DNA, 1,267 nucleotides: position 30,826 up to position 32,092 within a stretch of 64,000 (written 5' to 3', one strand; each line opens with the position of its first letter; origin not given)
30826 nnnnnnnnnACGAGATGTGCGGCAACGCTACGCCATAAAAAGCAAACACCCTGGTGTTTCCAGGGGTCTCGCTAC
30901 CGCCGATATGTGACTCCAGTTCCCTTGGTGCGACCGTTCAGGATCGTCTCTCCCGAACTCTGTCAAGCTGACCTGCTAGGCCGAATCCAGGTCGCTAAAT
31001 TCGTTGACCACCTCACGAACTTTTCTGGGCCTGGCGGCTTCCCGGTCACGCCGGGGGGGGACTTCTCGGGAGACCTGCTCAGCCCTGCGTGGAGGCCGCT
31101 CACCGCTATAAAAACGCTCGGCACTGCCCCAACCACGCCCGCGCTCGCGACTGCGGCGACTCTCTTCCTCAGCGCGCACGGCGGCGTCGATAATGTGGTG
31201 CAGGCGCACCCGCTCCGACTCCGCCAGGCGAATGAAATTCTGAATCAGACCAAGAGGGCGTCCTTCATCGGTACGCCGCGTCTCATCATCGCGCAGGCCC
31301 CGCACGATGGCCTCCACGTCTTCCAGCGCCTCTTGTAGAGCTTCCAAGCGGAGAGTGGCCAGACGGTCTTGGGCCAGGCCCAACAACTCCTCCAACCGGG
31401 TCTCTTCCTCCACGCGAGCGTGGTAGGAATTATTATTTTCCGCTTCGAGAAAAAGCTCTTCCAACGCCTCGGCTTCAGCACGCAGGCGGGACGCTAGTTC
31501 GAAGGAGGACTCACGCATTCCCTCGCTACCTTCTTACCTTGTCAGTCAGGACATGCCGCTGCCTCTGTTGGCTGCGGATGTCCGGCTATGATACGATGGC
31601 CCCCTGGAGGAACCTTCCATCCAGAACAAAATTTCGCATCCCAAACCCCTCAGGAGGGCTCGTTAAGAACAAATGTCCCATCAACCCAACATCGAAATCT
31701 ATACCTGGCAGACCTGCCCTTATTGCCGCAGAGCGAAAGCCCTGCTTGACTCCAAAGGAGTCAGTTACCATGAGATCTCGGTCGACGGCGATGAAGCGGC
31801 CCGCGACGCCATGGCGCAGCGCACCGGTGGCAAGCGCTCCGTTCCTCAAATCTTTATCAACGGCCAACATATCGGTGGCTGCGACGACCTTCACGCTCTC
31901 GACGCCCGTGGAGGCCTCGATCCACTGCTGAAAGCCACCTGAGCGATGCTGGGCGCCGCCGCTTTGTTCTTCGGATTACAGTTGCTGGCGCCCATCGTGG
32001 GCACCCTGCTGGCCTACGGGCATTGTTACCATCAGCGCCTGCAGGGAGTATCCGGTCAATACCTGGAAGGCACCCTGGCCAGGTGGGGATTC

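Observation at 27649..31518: Giant acidic repeat protein with tandem C-terminal PilZ domains, preceded by a small paralog of its N-terminal domain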

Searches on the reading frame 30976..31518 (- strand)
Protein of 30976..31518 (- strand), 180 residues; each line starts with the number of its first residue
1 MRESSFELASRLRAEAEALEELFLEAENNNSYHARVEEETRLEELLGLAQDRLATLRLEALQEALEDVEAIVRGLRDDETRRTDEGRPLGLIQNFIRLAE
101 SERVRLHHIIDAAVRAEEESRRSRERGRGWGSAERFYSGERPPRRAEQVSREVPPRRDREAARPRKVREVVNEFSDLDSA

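Call 3: search_protein_families(library=pfam, proteins=[window:30976-31518:-], max_evalue=1)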
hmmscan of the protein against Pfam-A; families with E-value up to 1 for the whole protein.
window:30976-31518:- (180 aa): 2 families
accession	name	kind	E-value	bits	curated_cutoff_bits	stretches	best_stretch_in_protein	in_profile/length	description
PF17107.11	SesA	-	0.064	13.8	26.3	0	56-124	33-94/122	N-terminal domain on NACHT_NTPase and P-loop NTPases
PF21420.2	Tautomerase-like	-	0.21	12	27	1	134-146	4-16/45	Tautomerase-like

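Call 4: search_protein_families(library=ncbifam, proteins=[window:30976-31518:-], max_evalue=1)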
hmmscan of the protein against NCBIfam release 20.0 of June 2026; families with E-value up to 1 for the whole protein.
window:30976-31518:- (180 aa): 1 family
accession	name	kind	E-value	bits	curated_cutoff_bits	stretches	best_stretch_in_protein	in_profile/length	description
NF041353.1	XopO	subfamily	0.11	12.6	300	1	59-122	153-215/218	XopO/AvrRps4 family type III secretion system effector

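Call 11: find_homologous_proteins(query=window:30976-31518:-, max_evalue=0.01)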
Query window:30976-31518:- (180 aa): 85 proteins with E <= 0.01 among 2693 candidates.
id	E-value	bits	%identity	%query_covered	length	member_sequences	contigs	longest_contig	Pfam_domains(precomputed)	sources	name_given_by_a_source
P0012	8.4e-93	327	92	100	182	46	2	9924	-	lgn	-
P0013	1.6e-89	316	91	100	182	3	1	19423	-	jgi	jgi:hypothetical protein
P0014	1.6e-89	316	92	100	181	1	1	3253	-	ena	-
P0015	3.6e-88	312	90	100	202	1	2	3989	-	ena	-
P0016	3.5e-87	308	87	100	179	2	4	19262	-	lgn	-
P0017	2.0e-85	303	88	100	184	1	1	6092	-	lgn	-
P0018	5.1e-85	301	88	100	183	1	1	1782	-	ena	-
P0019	5.3e-85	301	87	100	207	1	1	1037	-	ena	-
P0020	1.4e-81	290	82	99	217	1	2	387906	-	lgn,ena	-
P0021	5.9e-64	233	70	100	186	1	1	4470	-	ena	-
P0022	3.9e-63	230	68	100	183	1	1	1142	-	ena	-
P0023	1.2e-62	229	70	100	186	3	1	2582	-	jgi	jgi:hypothetical protein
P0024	1.7e-61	225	68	99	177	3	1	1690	-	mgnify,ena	mgnify:CR=1 FL=1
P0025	2.0e-61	225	69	100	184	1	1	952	-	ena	-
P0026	1.8e-60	222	66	99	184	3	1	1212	-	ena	-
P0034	3.6e-46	175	61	96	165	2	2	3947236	-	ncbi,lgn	ncbi:MAG: hypothetical protein AB7S38_07570 [Vulcanimicrobiota bacterium]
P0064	4.5e-42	162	59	89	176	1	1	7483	-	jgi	jgi:uncharacterized protein YaaR (DUF327 family)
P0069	1.3e-41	160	57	96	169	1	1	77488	-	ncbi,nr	ncbi:MAG: hypothetical protein HY319_11905 [Armatimonadetes bacterium]|nr:hypothetical protein [Arma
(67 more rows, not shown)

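Call 12: find_encoding_contigs(protein=P0034, flank=10000, max_places=2)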
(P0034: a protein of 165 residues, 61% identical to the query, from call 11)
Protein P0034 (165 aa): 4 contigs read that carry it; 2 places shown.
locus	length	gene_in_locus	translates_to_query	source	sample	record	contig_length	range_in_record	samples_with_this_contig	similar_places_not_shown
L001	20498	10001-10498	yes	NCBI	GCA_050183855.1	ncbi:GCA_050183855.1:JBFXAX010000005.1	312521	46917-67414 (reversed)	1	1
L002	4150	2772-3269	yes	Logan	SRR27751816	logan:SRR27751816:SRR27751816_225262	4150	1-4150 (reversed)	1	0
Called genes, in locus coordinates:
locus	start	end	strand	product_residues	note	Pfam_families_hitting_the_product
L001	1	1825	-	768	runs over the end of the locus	PF13360:PQQ_2 (faint), PF20539:DUF6754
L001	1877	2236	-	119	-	-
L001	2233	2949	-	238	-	PF00106:adh_short, PF13561:adh_short_C2, PF23441:SDR (weak)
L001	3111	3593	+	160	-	PF02577:BFN_dom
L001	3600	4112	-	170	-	PF00578:AhpC-TSA (weak)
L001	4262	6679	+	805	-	PF01966:HD, PF13487:HD_5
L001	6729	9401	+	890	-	PF01411:tRNA-synt_2c, PF07973:tRNA_SAD, PF02272:DHHA1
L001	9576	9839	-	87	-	PF00462:Glutaredoxin, PF13417:GST_N_3 (weak), PF13409:GST_N_2 (weak)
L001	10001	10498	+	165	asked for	-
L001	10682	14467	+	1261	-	-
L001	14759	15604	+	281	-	PF01497:Peripla_BP_2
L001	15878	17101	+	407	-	PF26686:DUF8575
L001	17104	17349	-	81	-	-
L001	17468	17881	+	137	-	PF01243:PNPOx_N, PF12900:Pyridox_ox_2 (weak)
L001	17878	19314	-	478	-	-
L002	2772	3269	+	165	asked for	-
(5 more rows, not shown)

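Call 13: find_encoding_contigs(protein=P0069, flank=10000, max_places=2)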
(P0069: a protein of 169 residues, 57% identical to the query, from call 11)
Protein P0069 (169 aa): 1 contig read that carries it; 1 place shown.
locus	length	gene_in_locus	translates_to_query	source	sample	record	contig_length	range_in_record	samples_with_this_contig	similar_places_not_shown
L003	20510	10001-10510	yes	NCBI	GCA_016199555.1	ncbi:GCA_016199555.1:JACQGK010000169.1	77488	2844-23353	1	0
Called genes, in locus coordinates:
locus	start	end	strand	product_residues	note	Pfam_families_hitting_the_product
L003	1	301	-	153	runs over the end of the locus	-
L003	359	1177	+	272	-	PF14805:THDPS_N_2, PF00132:Hexapep (weak), PF14602:Hexapep_2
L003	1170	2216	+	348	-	PF01546:Peptidase_M20, PF07687:M20_dimer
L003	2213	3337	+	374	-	PF00155:Aminotran_1_2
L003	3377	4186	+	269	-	PF13489:Methyltransf_23, PF01209:Ubie_methyltran, PF13847:Methyltransf_31, PF08241:Methyltransf_11, PF08242:Methyltransf_12, PF13649:Methyltransf_25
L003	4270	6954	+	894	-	PF01411:tRNA-synt_2c, PF07973:tRNA_SAD, PF02272:DHHA1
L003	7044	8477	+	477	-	PF00082:Peptidase_S8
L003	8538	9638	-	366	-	PF00004:AAA, PF07724:AAA_2, PF10431:ClpB_D2-small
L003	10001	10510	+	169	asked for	-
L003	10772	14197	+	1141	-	-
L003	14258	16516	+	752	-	PF02737:3HCDH_N, PF00725:3HCDH, PF00378:ECH_1, PF16113:ECH_2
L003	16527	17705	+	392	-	PF00108:Thiolase_N, PF00109:ketoacyl-synt (weak), PF02803:Thiolase_C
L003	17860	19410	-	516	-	PF04069:OpuAC, PF00528:BPD_transp_1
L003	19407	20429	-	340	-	PF00005:ABC_tran, PF13304:AAA_21 (faint), PF00571:CBS (faint)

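Call 18: search_protein_families(library=pfam, alignment_id=A1, max_evalue=10)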
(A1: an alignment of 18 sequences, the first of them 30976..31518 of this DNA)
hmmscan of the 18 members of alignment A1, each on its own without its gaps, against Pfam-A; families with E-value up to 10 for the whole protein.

A. member 1, window:30976-31518:- (180 aa): 2 families
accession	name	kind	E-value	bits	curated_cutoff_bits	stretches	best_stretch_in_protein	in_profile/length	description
PF17107.11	SesA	-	0.064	13.8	26.3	1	56-124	33-94/122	N-terminal domain on NACHT_NTPase and P-loop NTPases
PF21420.2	Tautomerase-like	-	0.21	12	27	1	134-146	4-16/45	Tautomerase-like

B. families by the number of members that match (of 18 scanned): 22 families
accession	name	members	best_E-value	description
PF17107.11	SesA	10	0.011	N-terminal domain on NACHT_NTPase and P-loop NTPases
PF00975.26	Thioesterase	10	0.042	Thioesterase domain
PF18121.7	TFA2_Winged_2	9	0.031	TFA2 Winged helix domain 2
PF21745.2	PMI1_PMIR1-2_C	6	0.088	PMI1/PMIR1-2, C-terminal domain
PF13238.12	AAA_18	3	0.43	AAA domain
PF22220.1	QSOX_pErv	2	0.16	Quiescin sulphydryl oxidase pseudo-Erv domain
PF14612.12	Ino80_Iec3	2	0.24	IEC3 subunit of the Ino80 complex, chromatin re-modelling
PF04502.18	Saf4_Yju2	2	0.36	Saf4/Yju2 protein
PF25101.1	Spectrin_7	2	1.7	Animal spectrin repeats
PF05130.17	FlgN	2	4.7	FlgN protein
PF12052.13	VGCC_beta4Aa_N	1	0.018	Voltage gated calcium channel subunit beta domain 4Aa N terminal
PF03978.18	Borrelia_REV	1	0.042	Borrelia burgdorferi REV protein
PF05951.18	Peptidase_M15_2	1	0.048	Bacterial protein of unknown function (DUF882)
PF12889.12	DUF3829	1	0.066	Protein of unknown function (DUF3829)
PF19955.5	EAD1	1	0.14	Effector-associated domain 1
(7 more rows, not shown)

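Call 23: predict_structure(alignment_id=A1)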
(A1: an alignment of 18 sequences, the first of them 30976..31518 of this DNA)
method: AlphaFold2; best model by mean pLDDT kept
length: 180 residues; sequences in the alignment: 18
mean_pLDDT: 77.6   pTM: 0.52
mean pLDDT of the five models: 77.6, 76.0, 75.8, 75.7, 75.7
residues with pLDDT >= 90: 83; 70-90: 34; 50-70: 29; < 50: 34
segments of 3 or more residues with pLDDT < 50: 144-172, 177-180
pLDDT, mean of each block of 10 residues (from residue 1): 77 87 66 83 93 97 98 98 96 98 98 95 79 57 47 38 43 48
secondary structure, 60 per line:
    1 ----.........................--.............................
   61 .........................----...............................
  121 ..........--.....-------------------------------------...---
elements in order: H5-29 H32-85 H90-130 H133-137

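Call 29: search_protein_representatives(alignment_id=A1)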
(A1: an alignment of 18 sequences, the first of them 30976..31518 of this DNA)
Query: 18 sequences, 178 profile positions. Proteins with E-value up to 0.001 (for the whole library): 16; up to 1e-10: 10; up to 1e-30: 2. The best 16 are listed.
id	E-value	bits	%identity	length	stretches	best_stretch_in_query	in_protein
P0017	3.5e-70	251.8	-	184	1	1-178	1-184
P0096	1.8e-65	236.5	-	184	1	1-176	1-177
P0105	1.5e-22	96.6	-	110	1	1-57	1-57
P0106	7.5e-21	91.1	-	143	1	1-120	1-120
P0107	8.8e-20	87.6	-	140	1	3-129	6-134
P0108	4.0e-15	72.4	-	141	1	7-123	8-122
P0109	9.7e-15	71.2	-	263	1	8-172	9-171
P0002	7.3e-13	65.0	-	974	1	35-143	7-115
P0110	4.6e-12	62.4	-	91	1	1-41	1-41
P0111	6.2e-11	58.8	-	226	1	46-141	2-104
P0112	8.6e-10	55.0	-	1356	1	12-115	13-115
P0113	1.1e-09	54.6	-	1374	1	37-111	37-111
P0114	1.4e-09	54.4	-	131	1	4-84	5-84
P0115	2.0e-06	44.0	-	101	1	6-77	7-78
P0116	8.5e-06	42.0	-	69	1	7-68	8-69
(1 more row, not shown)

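Call 37: find_related_loci(query=A1, collection=genome_contigs, flank=6000)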
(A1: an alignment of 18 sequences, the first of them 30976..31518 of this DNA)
Query A1 (180 aa) in genome_contigs; peptide patterns used: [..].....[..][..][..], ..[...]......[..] (x = any residue, [..] = any of these).
599 stretches matched a pattern (row limit reached: there are more); 9 encode a relative of the query (tblastn E <= 1e-3); 9 distinct loci.
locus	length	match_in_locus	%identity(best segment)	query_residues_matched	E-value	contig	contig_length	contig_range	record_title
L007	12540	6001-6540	97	1-180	1e-107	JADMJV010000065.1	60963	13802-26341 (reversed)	MAG: bacterium isolate MAG_50 NODE_628_length_60963_cov_5.762478, whole genome shotgun sequence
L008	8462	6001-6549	89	1-180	1e-74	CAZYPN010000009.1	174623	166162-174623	MAG TPA_asm: uncultured Burkholderiales bacterium isolate SRP329715_co1_2 genome assembly, contig: NODE_67_length_174623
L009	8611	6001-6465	60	1-167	1e-54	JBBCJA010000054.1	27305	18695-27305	MAG: Selenomonadaceae bacterium isolate MAG_CPA_14 P10A_000000047359, whole genome shotgun sequence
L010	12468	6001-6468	59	1-164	3e-51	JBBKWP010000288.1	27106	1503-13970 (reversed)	MAG: Candidatus Xenobia bacterium isolate metabat_bins.273 k119_1884954, whole genome shotgun sequence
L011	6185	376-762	67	1-129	1e-50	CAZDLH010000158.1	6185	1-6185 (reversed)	MAG TPA_asm: uncultured Burkholderiales bacterium isolate SRP220891_co3_11 genome assembly, contig: NODE_24505_length_61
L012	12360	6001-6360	64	1-120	3e-33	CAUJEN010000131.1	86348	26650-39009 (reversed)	MAG: Candidatus Eremiobacteraeota bacterium isolate KLAP168 genome assembly, contig: KLAP168_253142, whole genome shotgu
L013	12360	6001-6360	64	1-120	7e-33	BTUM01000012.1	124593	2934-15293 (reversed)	MAG: Candidatus Xenobia bacterium AMX-MBFR-33 DNA, sequence012, whole genome shotgun sequence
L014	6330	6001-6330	62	1-110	1e-28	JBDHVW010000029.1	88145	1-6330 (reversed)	MAG: Vulcanimicrobiota bacterium isolate AS-MICRO-3CA.307 NODE_787_length_88145_cov_5.732777, whole genome shotgun seque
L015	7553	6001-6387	68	1-129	5e-51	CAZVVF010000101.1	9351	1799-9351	MAG TPA_asm: uncultured Burkholderiales bacterium isolate SRP118108_co5_471 genome assembly, contig: NODE_8435_length_93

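Call 60: search_solved_structures(query=A1, max_evalue=10)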
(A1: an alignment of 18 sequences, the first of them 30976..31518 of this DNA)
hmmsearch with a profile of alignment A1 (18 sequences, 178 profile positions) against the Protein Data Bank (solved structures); distinct sequences matched with E-value up to 10: 2.
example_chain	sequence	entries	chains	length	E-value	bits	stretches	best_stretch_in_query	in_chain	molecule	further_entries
7zmz_A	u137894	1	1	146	0.7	12.9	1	35-76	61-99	Interleukin-2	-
7m2g_A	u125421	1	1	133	0.7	12.9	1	33-75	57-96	Interleukin-2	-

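Call 61: search_protein_families(library=phrogs, proteins=[window:30976-31518:-], max_evalue=1)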
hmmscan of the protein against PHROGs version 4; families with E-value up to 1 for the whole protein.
window:30976-31518:- (180 aa): 2 families
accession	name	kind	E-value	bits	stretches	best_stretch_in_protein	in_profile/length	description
phrog_3206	-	DNA, RNA and nucleotide metabolism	0.16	12.5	1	5-83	41-128/154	Avd protein of DGR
phrog_14391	-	head and packaging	0.39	11.7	1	106-174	55-115/134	major head protein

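Call 74: search_protein_families(library=padloc, proteins=[window:30976-31518:-], max_evalue=0.01)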
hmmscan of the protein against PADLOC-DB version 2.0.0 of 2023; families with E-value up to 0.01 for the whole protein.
window:30976-31518:- (180 aa): 0 families

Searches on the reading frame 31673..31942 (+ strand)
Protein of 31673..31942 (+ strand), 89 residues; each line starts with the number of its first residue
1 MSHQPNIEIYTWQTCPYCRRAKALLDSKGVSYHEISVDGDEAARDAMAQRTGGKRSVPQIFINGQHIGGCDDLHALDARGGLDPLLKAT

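Call 33: search_protein_families(library=pfam, proteins=[window:31673-31942:+], max_evalue=0.001)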
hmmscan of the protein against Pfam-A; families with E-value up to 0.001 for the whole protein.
window:31673-31942:+ (89 aa): 3 families
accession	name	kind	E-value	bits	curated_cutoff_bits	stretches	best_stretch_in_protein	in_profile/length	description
PF00462.30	Glutaredoxin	-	2.6e-25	88.8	22.9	1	7-67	1-60/60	Glutaredoxin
PF13417.12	GST_N_3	-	1.1e-08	35.7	22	1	10-72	2-62/75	Glutathione S-transferase, N-terminal domain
PF13409.12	GST_N_2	-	3.9e-05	24.6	25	1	14-68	1-58/70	Glutathione S-transferase, N-terminal domain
